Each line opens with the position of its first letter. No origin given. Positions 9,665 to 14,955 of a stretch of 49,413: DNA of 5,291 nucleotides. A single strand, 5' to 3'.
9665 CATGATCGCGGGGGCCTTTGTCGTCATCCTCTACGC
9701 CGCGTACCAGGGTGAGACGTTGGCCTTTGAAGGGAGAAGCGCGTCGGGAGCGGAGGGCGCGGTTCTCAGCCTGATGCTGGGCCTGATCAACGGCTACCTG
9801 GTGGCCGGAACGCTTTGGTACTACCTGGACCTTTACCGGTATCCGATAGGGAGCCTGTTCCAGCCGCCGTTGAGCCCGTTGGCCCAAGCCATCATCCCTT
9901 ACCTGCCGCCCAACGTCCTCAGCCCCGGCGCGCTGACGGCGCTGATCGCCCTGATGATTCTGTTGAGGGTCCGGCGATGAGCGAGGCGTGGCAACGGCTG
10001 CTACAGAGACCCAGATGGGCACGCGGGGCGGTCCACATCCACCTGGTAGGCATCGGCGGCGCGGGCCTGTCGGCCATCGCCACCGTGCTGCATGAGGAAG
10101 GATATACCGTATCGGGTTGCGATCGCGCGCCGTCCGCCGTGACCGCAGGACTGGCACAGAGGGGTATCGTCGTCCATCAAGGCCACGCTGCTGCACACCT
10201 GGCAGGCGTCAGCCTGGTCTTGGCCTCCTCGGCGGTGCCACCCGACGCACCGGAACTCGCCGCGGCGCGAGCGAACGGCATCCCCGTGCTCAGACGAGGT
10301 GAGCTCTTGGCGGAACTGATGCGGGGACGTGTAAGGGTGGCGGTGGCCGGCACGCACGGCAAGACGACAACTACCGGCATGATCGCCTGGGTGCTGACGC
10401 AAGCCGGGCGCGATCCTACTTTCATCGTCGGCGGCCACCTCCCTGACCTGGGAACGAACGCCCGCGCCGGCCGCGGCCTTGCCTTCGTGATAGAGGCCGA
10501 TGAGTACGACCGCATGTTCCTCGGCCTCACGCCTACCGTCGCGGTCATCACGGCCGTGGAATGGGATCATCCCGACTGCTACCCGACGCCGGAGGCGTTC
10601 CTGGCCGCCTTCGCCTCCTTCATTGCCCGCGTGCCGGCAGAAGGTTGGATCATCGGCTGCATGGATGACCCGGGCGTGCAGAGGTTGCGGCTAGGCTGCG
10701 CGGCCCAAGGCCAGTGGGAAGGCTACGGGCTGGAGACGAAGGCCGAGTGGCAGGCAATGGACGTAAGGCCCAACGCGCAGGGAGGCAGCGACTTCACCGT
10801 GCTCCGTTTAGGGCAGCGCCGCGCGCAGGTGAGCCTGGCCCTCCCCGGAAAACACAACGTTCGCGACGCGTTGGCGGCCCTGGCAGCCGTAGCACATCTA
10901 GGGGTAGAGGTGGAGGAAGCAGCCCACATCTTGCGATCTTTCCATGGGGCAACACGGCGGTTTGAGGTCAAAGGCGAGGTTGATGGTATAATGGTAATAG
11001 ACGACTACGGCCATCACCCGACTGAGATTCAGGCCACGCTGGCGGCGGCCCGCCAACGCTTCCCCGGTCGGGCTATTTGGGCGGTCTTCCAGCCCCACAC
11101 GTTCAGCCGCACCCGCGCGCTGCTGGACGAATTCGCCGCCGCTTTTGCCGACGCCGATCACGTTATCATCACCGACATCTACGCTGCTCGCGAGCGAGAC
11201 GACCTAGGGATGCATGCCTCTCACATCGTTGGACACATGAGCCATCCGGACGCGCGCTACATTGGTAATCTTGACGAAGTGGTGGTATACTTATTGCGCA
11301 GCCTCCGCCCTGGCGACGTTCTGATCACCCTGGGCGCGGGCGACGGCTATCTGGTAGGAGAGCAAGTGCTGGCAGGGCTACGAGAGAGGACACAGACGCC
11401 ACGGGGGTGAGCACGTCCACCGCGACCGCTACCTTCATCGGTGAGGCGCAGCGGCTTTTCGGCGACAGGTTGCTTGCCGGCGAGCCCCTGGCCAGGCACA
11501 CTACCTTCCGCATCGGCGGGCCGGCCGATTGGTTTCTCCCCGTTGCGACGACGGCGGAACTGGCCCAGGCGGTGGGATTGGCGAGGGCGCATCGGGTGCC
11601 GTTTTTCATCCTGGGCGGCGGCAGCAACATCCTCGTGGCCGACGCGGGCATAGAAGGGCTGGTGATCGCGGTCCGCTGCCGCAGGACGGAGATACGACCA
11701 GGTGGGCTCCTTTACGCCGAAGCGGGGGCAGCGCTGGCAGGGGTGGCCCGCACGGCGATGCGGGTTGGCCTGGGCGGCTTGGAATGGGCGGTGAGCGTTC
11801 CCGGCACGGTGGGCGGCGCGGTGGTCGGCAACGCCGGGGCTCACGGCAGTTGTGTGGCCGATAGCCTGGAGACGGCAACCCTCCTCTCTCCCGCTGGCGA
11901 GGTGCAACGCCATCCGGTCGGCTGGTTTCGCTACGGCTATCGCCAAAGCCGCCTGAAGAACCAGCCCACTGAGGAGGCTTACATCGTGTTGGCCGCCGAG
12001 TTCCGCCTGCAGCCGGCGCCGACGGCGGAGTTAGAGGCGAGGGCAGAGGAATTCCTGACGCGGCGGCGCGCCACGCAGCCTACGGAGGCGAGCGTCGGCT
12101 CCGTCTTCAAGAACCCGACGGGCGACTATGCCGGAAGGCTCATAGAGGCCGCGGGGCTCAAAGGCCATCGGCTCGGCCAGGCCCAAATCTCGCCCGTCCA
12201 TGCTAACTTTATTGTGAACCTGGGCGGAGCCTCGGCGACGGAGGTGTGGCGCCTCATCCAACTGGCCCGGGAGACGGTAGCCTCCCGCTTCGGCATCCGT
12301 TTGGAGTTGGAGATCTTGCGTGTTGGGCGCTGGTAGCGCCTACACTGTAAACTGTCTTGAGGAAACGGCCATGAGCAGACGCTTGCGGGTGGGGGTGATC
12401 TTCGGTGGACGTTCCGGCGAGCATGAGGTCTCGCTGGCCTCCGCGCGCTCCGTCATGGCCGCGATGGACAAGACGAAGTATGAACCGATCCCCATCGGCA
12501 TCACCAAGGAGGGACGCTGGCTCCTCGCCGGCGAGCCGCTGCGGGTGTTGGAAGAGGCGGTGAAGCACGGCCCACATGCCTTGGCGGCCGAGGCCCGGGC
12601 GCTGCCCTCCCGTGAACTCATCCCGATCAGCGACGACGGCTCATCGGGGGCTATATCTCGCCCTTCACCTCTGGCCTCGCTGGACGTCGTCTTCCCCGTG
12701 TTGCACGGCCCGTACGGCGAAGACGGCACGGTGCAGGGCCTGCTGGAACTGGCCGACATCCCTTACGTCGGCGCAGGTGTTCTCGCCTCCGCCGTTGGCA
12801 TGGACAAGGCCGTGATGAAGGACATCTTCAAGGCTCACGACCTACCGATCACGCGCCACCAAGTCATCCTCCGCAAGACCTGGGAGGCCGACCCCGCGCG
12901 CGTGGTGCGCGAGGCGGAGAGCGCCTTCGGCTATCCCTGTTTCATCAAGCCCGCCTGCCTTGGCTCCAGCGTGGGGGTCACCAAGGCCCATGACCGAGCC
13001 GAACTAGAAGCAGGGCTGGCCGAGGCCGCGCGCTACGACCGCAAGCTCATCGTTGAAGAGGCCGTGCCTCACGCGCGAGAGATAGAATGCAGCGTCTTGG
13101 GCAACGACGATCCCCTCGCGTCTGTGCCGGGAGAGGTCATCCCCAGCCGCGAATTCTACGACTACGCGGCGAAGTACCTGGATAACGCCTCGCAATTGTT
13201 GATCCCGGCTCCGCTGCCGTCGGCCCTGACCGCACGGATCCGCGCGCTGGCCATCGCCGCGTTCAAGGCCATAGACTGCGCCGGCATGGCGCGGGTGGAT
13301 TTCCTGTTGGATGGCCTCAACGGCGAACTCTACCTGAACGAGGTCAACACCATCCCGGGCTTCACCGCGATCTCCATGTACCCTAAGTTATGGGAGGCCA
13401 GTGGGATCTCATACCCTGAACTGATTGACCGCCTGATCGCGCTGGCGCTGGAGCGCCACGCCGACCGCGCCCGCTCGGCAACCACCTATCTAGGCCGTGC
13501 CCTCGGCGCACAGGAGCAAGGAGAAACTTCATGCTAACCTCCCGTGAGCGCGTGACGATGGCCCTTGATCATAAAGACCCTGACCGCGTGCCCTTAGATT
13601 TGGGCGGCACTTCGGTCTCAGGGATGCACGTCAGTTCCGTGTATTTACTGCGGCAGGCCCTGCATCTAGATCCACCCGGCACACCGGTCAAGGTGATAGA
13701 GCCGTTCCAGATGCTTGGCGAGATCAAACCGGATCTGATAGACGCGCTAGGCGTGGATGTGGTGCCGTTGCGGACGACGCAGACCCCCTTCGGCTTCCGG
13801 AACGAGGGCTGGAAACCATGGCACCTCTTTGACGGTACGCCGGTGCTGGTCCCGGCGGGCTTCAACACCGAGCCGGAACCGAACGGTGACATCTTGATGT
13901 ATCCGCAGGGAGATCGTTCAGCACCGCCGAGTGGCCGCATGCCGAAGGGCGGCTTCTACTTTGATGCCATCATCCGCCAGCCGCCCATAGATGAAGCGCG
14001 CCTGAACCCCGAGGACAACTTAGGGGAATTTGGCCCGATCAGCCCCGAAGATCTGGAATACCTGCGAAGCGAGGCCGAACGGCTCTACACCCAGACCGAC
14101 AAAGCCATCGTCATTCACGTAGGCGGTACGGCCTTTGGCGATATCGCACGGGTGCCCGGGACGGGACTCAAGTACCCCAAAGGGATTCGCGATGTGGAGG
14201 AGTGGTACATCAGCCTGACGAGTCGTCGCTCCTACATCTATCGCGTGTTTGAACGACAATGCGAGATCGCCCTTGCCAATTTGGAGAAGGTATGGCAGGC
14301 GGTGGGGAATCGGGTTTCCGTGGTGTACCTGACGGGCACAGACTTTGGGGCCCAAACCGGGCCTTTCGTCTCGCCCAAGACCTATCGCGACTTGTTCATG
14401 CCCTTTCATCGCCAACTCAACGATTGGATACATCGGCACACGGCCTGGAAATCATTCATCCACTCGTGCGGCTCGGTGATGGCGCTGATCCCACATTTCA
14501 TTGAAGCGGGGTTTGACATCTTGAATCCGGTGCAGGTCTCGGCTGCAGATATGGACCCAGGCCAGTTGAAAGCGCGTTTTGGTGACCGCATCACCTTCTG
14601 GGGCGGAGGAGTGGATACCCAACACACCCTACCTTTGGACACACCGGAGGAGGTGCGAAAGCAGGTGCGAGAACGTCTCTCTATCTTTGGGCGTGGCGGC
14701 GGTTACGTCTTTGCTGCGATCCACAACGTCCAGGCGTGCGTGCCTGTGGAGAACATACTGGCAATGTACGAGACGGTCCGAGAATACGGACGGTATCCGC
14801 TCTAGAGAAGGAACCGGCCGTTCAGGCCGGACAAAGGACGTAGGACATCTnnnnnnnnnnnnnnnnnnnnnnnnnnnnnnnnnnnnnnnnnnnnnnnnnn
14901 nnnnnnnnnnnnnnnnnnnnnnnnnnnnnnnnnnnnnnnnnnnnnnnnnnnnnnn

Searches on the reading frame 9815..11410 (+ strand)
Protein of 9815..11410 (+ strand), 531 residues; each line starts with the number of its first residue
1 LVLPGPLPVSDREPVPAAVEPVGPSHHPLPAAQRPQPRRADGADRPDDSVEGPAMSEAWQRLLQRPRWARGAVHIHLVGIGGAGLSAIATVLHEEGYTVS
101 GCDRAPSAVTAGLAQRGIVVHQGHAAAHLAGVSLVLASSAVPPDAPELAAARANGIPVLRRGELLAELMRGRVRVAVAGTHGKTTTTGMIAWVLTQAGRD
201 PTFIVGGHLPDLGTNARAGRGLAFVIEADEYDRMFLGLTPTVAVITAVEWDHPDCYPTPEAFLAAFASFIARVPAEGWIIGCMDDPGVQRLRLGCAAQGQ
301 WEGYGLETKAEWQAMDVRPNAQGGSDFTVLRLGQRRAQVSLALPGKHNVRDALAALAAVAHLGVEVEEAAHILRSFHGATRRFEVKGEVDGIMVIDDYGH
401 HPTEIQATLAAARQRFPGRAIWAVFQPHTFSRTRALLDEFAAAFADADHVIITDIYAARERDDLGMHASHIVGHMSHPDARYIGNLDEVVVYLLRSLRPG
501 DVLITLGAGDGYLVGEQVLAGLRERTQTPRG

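Call 6: search_protein_families(library=ncbifam, proteins=[window:9815-11410:+], max_evalue=0.00001)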
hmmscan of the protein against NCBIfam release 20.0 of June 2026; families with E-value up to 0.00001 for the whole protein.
window:9815-11410:+ (531 aa): 22 families
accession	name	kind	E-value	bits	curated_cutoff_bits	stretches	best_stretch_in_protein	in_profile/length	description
TIGR01082.1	murC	equivalog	9e-144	479.9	335.1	1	74-518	1-448/449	UDP-N-acetylmuramate--L-alanine ligase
NF011171.0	PRK14573.1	equivalog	2.7e-82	276.9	1015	1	72-518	4-444/809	bifunctional UDP-N-acetylmuramate--L-alanine ligase/D-alanine--D-alanine ligase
TIGR01081.1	mpl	equivalog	6.1e-75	252.9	388.7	1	74-521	1-446/448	UDP-N-acetylmuramate:L-alanyl-gamma-D-glutamyl-meso-diaminopimelate ligase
TIGR01087.1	murD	equivalog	1.9e-29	103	211.95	1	74-413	1-336/441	UDP-N-acetylmuramoyl-L-alanine--D-glutamate ligase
NF001124.0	PRK00139.1-2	equivalog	4.9e-29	101.4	476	1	238-509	197-468/500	UDP-N-acetylmuramoyl-L-alanyl-D-glutamate--2,6-diaminopimelate ligase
TIGR01085.1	murE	subfamily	1.8e-22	79.9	257.3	1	241-510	179-448/472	UDP-N-acetylmuramyl-tripeptide synthetase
NF053645.1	pMurC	equivalog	1.8e-22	79.7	560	2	309-416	285-389/492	pseudomurein biosynthesis peptide ligase pMurC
NF008896.0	PRK11929.1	equivalog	5.8e-21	74.1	1023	1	238-454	200-420/965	bifunctional UDP-N-acetylmuramoyl-L-alanyl-D-glutamate--2,6-diaminopimelate ligase MurE/UDP-N-acetylmuramoyl-tripeptide--D-alanyl-D-alanine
NF001126.0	PRK00139.1-4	equivalog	2.4e-20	72.6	373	1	241-420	195-370/486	UDP-N-acetylmuramoyl-L-alanyl-D-glutamate--2,6-diaminopimelate ligase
TIGR01143.1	murF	subfamily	1.4e-18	67.1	288.6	1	238-412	148-318/418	UDP-N-acetylmuramoyl-tripeptide--D-alanyl-D-alanine ligase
NF001123.0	PRK00139.1-1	equivalog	7.6e-17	61.1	586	1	241-509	198-465/493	UDP-N-acetylmuramoyl-L-alanyl-D-glutamate--2,6-diaminopimelate ligase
NF053648.1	pMurE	equivalog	1.1e-15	57.3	600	1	233-425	183-360/464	pseudomurein biosynthesis peptide ligase pMurE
TIGR02068.2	cya_phycin_syn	equivalog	2.6e-11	42.3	850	1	345-505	679-846/862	cyanophycin synthetase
NF053646.1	pMurD1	equivalog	1.2e-10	40.7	610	0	349-508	285-441/465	pseudomurein biosynthesis peptide ligase pMurD1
NF010623.0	PRK14016.1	subfamily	1.6e-10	39.8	877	0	346-465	684-805/871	cyanophycin synthetase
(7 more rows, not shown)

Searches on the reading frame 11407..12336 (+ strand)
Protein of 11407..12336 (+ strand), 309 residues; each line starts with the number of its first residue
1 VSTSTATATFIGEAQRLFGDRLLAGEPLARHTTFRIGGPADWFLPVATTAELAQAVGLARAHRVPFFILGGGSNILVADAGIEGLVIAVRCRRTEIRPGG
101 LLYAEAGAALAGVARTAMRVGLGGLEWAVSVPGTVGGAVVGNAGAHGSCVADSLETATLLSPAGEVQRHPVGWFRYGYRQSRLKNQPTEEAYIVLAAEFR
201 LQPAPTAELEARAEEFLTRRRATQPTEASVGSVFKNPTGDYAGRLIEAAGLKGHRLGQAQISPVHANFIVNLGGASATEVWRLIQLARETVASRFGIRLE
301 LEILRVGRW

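Call 6: search_protein_families(library=ncbifam, proteins=[window:11407-12336:+], max_evalue=0.00001)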
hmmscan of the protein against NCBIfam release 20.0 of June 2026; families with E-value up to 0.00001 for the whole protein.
window:11407-12336:+ (309 aa): 7 families
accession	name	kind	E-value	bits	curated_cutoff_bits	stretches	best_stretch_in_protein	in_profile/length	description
NF010480.0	PRK13905.1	equivalog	9.8e-92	307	259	1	20-308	14-300/303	UDP-N-acetylmuramate dehydrogenase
TIGR00179.1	murB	equivalog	3.4e-64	216.9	144.5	1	28-304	1-287/290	UDP-N-acetylmuramate dehydrogenase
NF011245.0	PRK14651.1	equivalog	7.2e-57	192.6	224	1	26-301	7-262/273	UDP-N-acetylmuramate dehydrogenase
NF010478.0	PRK13903.1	equivalog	6.8e-45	153.5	231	2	22-207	15-199/362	UDP-N-acetylmuramate dehydrogenase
NF010479.0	PRK13904.1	equivalog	5.9e-44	150.5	273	1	67-303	36-255/258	UDP-N-acetylmuramate dehydrogenase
NF000755.0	PRK00046.1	equivalog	2.7e-35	121.7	277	2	26-210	8-195/343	UDP-N-acetylmuramate dehydrogenase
NF011242.0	PRK14648.1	equivalog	1.4e-32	113.2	426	2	26-160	16-155/354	UDP-N-acetylmuramate dehydrogenase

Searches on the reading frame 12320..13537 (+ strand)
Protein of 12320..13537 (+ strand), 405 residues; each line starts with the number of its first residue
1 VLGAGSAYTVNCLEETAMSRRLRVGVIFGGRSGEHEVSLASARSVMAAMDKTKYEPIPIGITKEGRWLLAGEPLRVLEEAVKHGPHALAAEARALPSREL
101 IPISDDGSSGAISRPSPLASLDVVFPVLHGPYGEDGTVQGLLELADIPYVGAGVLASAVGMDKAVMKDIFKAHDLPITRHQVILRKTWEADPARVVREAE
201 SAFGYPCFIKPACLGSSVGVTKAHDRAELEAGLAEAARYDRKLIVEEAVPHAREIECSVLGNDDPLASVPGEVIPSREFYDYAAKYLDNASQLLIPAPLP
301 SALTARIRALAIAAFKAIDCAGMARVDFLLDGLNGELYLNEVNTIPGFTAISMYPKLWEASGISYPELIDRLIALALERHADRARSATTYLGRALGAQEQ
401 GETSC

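Call 6: search_protein_families(library=ncbifam, proteins=[window:12320-13537:+], max_evalue=0.00001)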
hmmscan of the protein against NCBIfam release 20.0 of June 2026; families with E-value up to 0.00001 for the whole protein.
window:12320-13537:+ (405 aa): 36 families (the best 25 are shown)
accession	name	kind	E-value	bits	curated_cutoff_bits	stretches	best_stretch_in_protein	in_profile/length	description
NF002528.0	PRK01966.1-4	subfamily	3.5e-140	467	262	1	19-382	2-364/366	D-alanine--D-alanine ligase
NF002526.0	PRK01966.1-2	equivalog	6.2e-128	426.7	449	1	22-385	4-356/362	D-alanine--D-alanine ligase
NF002525.0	PRK01966.1-1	equivalog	6.5e-116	387.2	457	1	20-384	2-358/364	D-alanine--D-alanine ligase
TIGR01205.1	D_ala_D_alaTIGR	subfamily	2.4e-110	368.5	245.65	1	23-376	1-317/318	D-alanine--D-alanine ligase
NF000091.3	D_ala_D_ser_VanG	exception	4e-91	305.4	495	1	23-376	2-343/344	D-alanine--D-serine ligase VanG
NF002529.0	PRK01966.1-5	equivalog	8.9e-91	304.4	472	1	26-383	8-343/348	D-alanine--D-alanine ligase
NF002378.0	PRK01372.1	subfamily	8.7e-83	277.5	243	2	120-378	58-303/305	D-alanine--D-alanine ligase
NF000207.3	D_ala_D_ser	equivalog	1.3e-78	264.5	520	1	23-378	2-341/342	D-alanine--D-serine ligase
NF000206.1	D_ala_D_lac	equivalog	2.2e-76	257.1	550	1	20-377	2-341/342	D-alanine--(R)-lactate ligase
NF002527.0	PRK01966.1-3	equivalog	2.3e-71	240.7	310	2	120-377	76-329/332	D-alanine--D-alanine ligase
NF011168.0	PRK14570.1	equivalog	4.4e-70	236.9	505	1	26-384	7-354/364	D-alanyl-alanine synthetase A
NF012215.1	D_ala_D_lac_VanD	exception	4.2e-69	233.4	700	1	21-379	3-343/343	D-alanine--(R)-lactate ligase VanD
NF000372.1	D_ala_D_lac_VanI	exception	9.9e-67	225.7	700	1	21-377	3-341/341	D-alanine--(R)-lactate ligase VanI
NF000093.1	D_ala_D_ser_VanN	exception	1.1e-65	222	700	1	24-377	4-341/343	D-alanine--D-serine ligase VanN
NF000092.1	D_ala_D_lac_Ao2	exception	4e-65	220.2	700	1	21-378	3-342/348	D-alanine--(R)-lactate ligase VanA-Ao2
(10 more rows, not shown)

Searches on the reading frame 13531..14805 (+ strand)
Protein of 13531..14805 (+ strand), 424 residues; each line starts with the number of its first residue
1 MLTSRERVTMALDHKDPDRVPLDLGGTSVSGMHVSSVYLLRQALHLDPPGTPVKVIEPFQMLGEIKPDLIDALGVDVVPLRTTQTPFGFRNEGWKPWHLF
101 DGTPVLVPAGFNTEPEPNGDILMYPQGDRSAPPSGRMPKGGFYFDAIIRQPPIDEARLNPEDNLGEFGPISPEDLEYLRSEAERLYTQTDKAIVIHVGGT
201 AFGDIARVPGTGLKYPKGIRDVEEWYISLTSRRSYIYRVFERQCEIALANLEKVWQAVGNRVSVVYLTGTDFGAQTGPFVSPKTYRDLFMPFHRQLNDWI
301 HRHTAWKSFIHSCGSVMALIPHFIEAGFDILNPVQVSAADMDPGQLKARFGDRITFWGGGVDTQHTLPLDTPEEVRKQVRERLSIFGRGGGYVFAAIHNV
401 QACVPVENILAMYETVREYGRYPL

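Call 6: search_protein_families(library=ncbifam, proteins=[window:13531-14805:+], max_evalue=0.00001)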
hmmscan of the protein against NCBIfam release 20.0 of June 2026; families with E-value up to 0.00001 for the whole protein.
window:13531-14805:+ (424 aa): 3 families
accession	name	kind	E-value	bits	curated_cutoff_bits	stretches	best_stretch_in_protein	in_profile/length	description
NF004889.0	PRK06252.1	subfamily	1e-09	37.8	244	1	273-420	203-337/340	methylcobalamin:coenzyme M methyltransferase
TIGR01463.1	mtaA_cmuA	subfamily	6.8e-09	35.4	235.4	1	279-419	208-338/340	MtaA/CmuA family methyltransferase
NF040654.1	MtaA_Meth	equivalog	1.7e-06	27.2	400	1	278-419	206-335/337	methylcobamide:CoM methyltransferase MtaA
